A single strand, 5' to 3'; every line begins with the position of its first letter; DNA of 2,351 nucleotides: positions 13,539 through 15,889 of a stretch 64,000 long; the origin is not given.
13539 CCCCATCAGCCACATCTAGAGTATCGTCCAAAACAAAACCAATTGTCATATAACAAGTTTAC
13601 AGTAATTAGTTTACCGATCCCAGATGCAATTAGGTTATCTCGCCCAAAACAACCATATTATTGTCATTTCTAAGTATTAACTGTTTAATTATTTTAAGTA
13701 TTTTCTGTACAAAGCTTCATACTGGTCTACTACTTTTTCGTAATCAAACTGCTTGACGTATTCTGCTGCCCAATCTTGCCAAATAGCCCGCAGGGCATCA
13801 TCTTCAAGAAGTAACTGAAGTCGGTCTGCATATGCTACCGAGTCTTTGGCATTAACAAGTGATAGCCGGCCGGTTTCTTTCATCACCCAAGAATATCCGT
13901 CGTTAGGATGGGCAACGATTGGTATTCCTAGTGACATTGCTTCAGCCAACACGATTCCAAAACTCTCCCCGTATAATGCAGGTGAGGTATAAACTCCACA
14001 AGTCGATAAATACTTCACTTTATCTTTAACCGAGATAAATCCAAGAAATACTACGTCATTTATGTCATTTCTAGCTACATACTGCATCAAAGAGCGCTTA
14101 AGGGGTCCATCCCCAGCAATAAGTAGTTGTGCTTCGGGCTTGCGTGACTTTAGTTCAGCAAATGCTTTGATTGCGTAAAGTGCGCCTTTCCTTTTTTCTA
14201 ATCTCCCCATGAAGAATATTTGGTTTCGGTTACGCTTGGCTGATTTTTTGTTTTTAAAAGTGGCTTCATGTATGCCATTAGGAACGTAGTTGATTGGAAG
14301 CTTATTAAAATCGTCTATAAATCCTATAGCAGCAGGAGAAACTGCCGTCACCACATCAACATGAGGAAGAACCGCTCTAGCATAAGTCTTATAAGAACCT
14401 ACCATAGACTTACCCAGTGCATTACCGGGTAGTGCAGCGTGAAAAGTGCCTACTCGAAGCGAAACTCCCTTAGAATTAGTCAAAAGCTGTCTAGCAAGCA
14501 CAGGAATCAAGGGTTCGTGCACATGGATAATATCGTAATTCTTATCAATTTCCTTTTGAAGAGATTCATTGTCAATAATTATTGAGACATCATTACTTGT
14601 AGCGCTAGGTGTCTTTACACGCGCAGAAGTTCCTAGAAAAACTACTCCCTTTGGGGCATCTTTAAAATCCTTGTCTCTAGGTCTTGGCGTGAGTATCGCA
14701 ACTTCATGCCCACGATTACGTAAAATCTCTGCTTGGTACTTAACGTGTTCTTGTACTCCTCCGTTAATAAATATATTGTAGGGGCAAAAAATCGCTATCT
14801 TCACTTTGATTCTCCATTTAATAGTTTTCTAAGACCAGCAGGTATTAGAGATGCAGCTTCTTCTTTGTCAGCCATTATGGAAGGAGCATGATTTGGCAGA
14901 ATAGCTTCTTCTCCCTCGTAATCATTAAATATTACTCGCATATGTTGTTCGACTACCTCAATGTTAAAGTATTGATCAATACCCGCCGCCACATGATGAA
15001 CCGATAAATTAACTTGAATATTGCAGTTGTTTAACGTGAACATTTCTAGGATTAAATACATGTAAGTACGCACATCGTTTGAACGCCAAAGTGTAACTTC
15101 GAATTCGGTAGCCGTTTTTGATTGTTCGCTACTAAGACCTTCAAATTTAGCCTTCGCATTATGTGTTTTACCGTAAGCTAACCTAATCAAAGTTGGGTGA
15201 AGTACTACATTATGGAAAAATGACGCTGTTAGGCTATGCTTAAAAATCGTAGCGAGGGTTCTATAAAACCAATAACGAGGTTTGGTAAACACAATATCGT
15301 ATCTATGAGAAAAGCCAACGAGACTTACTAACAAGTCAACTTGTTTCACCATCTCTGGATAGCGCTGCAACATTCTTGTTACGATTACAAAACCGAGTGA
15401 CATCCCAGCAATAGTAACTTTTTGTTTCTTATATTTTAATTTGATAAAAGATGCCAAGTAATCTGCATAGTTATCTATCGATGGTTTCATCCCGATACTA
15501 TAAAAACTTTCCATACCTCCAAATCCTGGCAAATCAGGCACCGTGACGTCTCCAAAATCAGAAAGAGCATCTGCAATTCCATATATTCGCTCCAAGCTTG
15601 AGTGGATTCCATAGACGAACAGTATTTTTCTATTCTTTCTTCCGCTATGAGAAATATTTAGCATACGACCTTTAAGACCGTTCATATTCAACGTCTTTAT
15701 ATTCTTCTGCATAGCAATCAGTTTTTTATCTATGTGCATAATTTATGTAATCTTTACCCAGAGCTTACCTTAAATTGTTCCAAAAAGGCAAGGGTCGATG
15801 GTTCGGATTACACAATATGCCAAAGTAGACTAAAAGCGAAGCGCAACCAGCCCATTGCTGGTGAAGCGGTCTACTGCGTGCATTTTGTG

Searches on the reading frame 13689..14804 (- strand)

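Call 49: search_protein_families(library=pfam, proteins=[window:13689-14804:-], max_evalue=0.0001)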
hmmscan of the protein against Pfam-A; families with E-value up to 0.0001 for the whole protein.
window:13689-14804:- (371 aa): 5 families
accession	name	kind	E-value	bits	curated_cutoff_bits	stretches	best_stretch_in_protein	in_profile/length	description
PF00534.26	Glycos_transf_1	-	3.2e-33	115.1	26.4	1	183-343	5-166/172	Glycosyl transferases group 1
PF13692.12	Glyco_trans_1_4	-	4.4e-27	95.5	27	1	194-335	2-142/142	Glycosyl transferases group 1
PF13439.12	Glyco_transf_4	-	4.6e-17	63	28.5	1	15-179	2-167/170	Glycosyltransferase Family 4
PF13579.12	Glyco_trans_4_4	-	2.3e-13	51.2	29.7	1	15-163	1-142/158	Glycosyl transferase 4-like domain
PF20706.3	GT4-conflict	-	1.2e-09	38.1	26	1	26-328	23-338/385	Family 4 Glycosyltransferase in conflict systems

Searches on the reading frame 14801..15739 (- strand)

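Call 49: search_protein_families(library=pfam, proteins=[window:14801-15739:-], max_evalue=0.0001)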
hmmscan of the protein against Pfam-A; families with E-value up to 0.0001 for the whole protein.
window:14801-15739:- (312 aa): 2 families
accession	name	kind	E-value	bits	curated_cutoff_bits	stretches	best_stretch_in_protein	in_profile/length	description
PF00561.26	Abhydrolase_1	-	6.6e-08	32.9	25.8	1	39-181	3-147/245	alpha/beta hydrolase fold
PF12146.15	Hydrolase_4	-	1.2e-06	28.5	27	1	36-167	4-135/239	Serine aminopeptidase, S33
